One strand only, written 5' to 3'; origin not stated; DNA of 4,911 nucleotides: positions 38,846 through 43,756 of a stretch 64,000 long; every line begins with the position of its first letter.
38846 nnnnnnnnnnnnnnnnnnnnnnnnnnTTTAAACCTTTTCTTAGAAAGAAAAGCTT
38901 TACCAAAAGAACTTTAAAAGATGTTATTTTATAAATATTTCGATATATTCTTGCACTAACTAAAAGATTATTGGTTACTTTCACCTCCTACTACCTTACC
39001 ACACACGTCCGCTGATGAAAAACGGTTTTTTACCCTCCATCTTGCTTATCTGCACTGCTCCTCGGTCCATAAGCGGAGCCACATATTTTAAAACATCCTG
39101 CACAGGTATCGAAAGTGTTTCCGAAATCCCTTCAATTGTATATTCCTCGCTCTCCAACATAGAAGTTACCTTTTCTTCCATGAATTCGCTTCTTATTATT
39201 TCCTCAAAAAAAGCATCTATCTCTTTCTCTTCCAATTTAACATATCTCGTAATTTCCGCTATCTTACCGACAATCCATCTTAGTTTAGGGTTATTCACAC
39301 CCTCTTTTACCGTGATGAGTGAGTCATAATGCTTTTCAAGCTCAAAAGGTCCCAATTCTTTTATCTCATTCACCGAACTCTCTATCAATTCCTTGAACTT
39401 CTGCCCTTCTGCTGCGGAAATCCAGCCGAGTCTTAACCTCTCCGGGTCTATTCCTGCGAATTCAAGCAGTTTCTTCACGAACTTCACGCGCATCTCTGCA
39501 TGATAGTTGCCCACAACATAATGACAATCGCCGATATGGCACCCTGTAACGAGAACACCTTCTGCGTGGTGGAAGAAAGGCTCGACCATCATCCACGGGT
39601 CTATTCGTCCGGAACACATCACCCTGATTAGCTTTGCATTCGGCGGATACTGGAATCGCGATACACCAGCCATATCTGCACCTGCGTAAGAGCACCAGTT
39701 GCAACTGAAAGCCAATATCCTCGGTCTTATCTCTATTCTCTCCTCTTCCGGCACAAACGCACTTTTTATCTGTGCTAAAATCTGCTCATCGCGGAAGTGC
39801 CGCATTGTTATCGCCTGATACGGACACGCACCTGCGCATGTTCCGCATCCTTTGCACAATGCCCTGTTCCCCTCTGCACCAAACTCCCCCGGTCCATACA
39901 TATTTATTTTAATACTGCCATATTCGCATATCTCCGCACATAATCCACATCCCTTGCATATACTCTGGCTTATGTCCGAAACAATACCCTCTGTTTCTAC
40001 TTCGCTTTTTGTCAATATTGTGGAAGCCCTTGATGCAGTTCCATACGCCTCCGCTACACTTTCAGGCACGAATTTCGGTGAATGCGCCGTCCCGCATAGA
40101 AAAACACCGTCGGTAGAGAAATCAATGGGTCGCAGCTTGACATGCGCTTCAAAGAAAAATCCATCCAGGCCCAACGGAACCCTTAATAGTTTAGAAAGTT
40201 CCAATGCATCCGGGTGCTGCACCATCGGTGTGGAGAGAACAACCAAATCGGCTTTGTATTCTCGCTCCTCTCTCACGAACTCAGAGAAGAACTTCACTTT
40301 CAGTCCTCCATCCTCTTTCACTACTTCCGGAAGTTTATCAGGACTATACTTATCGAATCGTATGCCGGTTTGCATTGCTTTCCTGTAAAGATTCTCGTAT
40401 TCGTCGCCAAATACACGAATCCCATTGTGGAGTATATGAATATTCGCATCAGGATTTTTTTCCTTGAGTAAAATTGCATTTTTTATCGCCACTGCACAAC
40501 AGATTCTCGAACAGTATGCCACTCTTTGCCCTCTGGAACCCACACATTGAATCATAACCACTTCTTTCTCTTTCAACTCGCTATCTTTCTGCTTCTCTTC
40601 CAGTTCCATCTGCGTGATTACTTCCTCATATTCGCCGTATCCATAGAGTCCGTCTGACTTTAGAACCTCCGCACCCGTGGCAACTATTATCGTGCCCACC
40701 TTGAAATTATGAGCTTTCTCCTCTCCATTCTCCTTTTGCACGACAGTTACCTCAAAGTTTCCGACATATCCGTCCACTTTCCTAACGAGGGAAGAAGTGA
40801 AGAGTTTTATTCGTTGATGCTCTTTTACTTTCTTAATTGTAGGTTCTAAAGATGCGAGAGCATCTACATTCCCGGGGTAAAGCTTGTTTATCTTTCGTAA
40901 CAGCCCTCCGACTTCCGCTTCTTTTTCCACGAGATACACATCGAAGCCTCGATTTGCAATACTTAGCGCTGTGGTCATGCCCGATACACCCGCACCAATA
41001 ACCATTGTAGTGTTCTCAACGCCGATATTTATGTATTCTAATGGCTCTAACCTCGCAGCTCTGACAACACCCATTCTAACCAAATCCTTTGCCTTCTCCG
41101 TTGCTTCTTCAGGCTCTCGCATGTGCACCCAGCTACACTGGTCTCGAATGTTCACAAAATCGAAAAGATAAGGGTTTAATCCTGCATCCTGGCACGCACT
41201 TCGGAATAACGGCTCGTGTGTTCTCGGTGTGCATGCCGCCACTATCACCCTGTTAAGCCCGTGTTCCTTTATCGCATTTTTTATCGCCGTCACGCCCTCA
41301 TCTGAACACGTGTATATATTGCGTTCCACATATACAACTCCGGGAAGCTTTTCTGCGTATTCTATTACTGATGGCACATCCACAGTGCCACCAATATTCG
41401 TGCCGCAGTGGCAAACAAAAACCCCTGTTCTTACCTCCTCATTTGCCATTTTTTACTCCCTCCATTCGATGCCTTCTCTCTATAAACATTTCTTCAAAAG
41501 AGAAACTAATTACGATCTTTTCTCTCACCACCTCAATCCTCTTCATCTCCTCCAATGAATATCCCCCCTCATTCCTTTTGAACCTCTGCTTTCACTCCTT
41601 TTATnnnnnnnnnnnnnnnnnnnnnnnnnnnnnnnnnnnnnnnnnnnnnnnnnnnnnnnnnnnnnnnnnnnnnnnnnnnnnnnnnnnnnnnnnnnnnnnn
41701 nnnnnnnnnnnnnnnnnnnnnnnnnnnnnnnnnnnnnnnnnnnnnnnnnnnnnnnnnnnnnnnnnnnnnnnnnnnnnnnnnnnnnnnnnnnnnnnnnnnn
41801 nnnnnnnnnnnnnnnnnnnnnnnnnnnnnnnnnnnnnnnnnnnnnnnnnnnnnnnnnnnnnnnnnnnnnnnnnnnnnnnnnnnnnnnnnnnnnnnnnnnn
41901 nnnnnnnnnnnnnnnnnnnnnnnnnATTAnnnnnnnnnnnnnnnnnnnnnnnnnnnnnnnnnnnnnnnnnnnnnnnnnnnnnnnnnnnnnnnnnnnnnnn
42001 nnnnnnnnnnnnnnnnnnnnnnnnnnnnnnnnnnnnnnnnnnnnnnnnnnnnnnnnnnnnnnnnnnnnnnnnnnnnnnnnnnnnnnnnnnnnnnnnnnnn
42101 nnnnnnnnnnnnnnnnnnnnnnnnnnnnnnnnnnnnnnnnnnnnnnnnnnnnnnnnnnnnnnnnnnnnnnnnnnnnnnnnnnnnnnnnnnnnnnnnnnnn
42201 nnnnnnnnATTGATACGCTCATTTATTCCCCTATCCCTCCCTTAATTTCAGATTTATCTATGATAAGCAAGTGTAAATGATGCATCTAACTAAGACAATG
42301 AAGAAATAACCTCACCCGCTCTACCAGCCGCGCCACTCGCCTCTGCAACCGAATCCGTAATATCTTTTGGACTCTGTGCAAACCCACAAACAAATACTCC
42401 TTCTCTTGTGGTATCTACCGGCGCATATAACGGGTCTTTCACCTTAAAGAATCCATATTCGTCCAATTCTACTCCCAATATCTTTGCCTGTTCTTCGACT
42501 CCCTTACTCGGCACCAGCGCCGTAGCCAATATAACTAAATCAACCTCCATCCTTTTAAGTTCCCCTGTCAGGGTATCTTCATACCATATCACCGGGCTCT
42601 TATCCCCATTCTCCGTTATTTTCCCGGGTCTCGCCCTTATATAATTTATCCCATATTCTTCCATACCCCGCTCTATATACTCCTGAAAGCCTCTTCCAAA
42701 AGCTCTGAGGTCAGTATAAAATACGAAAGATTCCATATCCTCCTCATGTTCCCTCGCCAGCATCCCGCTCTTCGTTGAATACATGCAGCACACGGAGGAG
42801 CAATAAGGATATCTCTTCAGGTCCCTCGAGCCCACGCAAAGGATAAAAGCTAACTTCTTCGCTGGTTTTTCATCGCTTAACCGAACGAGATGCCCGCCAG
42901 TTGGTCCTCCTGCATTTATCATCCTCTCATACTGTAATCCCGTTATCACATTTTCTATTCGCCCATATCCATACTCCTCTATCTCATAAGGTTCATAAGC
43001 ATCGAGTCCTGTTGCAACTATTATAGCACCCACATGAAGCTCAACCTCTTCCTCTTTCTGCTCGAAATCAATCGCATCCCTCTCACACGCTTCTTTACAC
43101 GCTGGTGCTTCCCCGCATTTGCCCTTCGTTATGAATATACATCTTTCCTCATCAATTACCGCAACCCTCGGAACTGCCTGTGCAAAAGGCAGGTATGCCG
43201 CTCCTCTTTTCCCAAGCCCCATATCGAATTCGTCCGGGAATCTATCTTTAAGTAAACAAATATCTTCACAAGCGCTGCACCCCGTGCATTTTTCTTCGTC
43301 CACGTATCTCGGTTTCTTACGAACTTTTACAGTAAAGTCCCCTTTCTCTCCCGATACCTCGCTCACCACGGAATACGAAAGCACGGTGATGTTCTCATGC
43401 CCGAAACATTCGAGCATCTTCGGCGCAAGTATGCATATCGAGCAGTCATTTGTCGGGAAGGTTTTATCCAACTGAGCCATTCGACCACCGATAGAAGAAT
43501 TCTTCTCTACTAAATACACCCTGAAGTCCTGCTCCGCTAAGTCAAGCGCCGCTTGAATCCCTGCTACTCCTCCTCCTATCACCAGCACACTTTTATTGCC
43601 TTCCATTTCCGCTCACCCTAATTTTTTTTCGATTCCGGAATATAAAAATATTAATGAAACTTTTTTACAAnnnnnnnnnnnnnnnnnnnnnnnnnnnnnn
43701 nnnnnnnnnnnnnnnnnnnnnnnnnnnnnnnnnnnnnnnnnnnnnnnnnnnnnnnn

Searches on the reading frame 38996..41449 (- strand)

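Call 4: search_protein_families(library=pfam, proteins=[window:38996-41449:-])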
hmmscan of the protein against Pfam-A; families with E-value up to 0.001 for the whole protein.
window:38996-41449:- (817 aa): 16 families
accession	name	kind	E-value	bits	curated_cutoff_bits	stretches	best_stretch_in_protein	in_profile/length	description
PF02662.21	FlpD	-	9.4e-50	168.2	22.3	1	578-700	1-123/123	Methyl-viologen-reducing hydrogenase, delta subunit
PF07992.20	Pyr_redox_2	-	1.6e-10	41.4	26.1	1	148-465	3-288/291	Pyridine nucleotide-disulphide oxidoreductase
PF00037.32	Fer4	-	8.2e-10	38.5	21.1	1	529-548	5-24/24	4Fe-4S binding domain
PF12838.12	Fer4_7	-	6.5e-08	33.4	27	1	498-546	2-52/52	4Fe-4S dicluster domain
PF13450.12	NAD_binding_8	-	4.1e-07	30.6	21.9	1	150-189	1-40/68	NAD(P)-binding Rossmann-like domain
PF14697.11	Fer4_21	-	1.2e-06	29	35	1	493-549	3-59/59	4Fe-4S dicluster domain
PF01266.30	DAO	-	1.6e-06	28.4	27.9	1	150-181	4-35/353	FAD dependent oxidoreductase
PF13484.11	Fer4_16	-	4.3e-06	27.9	30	1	532-587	2-60/66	4Fe-4S double cluster binding domain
PF12837.12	Fer4_6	-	7.6e-06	26.1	25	1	528-547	5-24/24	4Fe-4S binding domain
PF25160.1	LdpA_Fe-S-bd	-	1.1e-05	25.5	27.6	0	530-551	26-47/49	LdpA Fe-S cluster-binding domain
PF00890.30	FAD_binding_2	-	4.6e-05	23.2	20.4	1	149-182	3-36/414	FAD binding domain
PF12831.13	FAD_oxidored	-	5.7e-05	23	27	1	149-184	3-38/416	FAD dependent oxidoreductase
PF13187.11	Fer4_9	-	6e-05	23.4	27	1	498-547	2-52/52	4Fe-4S dicluster domain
PF03486.20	HI0933_like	-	0.00019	21.4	50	0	148-181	3-36/244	HI0933-like protein Rossmann domain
PF12800.12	Fer4_4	-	0.00082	20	24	0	531-545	3-17/17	4Fe-4S binding domain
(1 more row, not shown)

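Call 16: search_protein_families(library=ncbifam, proteins=[window:38996-41449:-])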
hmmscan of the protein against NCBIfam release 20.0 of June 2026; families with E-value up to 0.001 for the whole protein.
window:38996-41449:- (817 aa): 70 families (the best 25 are shown)
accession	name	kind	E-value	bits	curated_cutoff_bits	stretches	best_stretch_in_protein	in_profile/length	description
NF040770.1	hetero_SS_HdrA2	exception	2.1e-227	757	1100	2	243-703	310-775/777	CoB-CoM heterodisulfide reductase HdrA2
NF041778.1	hetero_SS_HdrA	equivalog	1.9e-129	432.8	1400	2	244-633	321-711/771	ferredoxin:CoB-CoM heterodisulfide reductase subunit HdrA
NF041891.1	hdrA_Methbact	equivalog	9.1e-123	411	1300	2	244-675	308-737/762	ferredoxin:CoB-CoM heterodisulfide reductase subunit HdrA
NF045873.1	F420_non_VhuD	exception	8.3e-33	113.3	215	1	576-704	2-130/132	F420-non-reducing hydrogenase iron-sulfur subunit VhuD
NF045637.1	carotdesatCrtDProt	equivalog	2.4e-08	33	580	1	149-197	2-49/485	1-hydroxycarotenoid 3,4-desaturase CrtD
NF040684.1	PorD_Arch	equivalog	2.5e-08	33.9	120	1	531-550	63-82/85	pyruvate synthase subunit PorD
TIGR03997.1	mycofact_OYE_2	equivalog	4e-08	32.1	793.15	1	145-408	379-601/645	mycofactocin system FadH/OYE family oxidoreductase 2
TIGR03294.1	FrhG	equivalog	4.7e-08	33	245.5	1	528-553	172-197/228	coenzyme F420 hydrogenase subunit gamma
TIGR02179.1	PorD_KorD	subfamily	2.5e-07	30.7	60.05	1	531-550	56-75/78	2-oxoacid:acceptor oxidoreductase, delta subunit, pyruvate/2-ketoisovalerate family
TIGR01372.1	soxA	subfamily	3.9e-07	28.2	1164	1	127-259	151-288/996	sarcosine oxidase subunit alpha family protein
NF010590.0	PRK13984.1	equivalog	6.4e-07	27.9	946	0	145-186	288-329/611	putative oxidoreductase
NF009410.0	PRK12771.1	subfamily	1.3e-06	27.3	516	1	149-185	142-178/566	NAD(P)-binding protein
NF005560.0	PRK07233.1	equivalog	1.8e-06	27.1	252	1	148-187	3-42/435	hypothetical protein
NF045663.1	diclust_near_Sec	equivalog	2.3e-06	26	530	1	145-252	106-212/759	pyridine nucleotide-disulfide oxidoreductase/dicluster-binding protein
NF042909.1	FMH_DH_FwdF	exception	2.7e-06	26.7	375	1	483-552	213-279/336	tungsten-dependent formylmethanofuran dehydrogenase subunit FwdF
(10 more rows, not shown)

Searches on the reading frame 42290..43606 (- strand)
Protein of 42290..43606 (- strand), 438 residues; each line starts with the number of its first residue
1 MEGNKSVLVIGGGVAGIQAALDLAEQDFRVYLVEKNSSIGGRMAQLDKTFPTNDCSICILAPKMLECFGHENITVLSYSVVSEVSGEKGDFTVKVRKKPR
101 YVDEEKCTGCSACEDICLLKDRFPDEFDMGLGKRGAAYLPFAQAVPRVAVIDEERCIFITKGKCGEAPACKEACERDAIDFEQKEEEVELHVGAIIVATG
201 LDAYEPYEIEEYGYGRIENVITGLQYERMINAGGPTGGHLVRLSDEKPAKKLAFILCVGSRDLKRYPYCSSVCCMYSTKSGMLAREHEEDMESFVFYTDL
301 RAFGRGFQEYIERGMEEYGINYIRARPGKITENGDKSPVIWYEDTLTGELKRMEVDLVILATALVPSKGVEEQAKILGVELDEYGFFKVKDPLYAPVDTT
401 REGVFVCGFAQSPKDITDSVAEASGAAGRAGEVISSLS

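Call 16: search_protein_families(library=ncbifam, proteins=[window:42290-43606:-])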
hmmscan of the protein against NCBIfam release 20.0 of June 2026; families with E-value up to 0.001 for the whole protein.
window:42290-43606:- (438 aa): 53 families (the best 25 are shown)
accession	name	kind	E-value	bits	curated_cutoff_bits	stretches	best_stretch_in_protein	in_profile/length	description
NF040770.1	hetero_SS_HdrA2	exception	3.1e-163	544.8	1100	1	4-435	139-561/777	CoB-CoM heterodisulfide reductase HdrA2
NF041778.1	hetero_SS_HdrA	equivalog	3.6e-128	428.5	1400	1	4-435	142-571/771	ferredoxin:CoB-CoM heterodisulfide reductase subunit HdrA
NF041891.1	hdrA_Methbact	equivalog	7.5e-112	374.9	1300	1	4-435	133-557/762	ferredoxin:CoB-CoM heterodisulfide reductase subunit HdrA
NF009410.0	PRK12771.1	subfamily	1.7e-08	33.5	516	1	4-43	138-177/566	NAD(P)-binding protein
TIGR03467.1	HpnE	equivalog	6.2e-08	32.4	283.05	1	7-44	1-38/430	hydroxysqualene dehydroxylase HpnE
NF005560.0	PRK07233.1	equivalog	2e-07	30.2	252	1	6-47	2-43/435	hypothetical protein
NF058655.1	CrtID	equivalog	4.7e-07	29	640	1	7-49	1-43/478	bifunctional phytoene desaturase/3,4-desaturase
NF045637.1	carotdesatCrtDProt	equivalog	7.4e-07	28.1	580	1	7-48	1-42/485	1-hydroxycarotenoid 3,4-desaturase CrtD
NF041087.1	bile_acid_BaiCD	equivalog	7.4e-07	27.6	825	1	4-44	380-420/642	bile acid Fe-S flavoenzyme BaiCD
TIGR02734.1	crtI_fam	subfamily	7.5e-07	28.2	238.1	1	7-49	1-43/504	phytoene desaturase family protein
TIGR01292.1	TRX_reduct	equivalog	8.7e-07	28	343.45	0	4-84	141-218/300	thioredoxin-disulfide reductase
TIGR03997.1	mycofact_OYE_2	equivalog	2e-06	26.5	793.15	1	4-46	379-421/645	mycofactocin system FadH/OYE family oxidoreductase 2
TIGR03140.1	AhpF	equivalog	2.9e-06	26.1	502.9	0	4-41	352-389/515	alkyl hydroperoxide reductase subunit F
NF045599.1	bili_reduct_long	exception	3.4e-06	25.6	750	1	3-43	380-420/641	bilirubin reductase, long form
NF045663.1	diclust_near_Sec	equivalog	6.8e-06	24.4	530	1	4-49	106-151/759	pyridine nucleotide-disulfide oxidoreductase/dicluster-binding protein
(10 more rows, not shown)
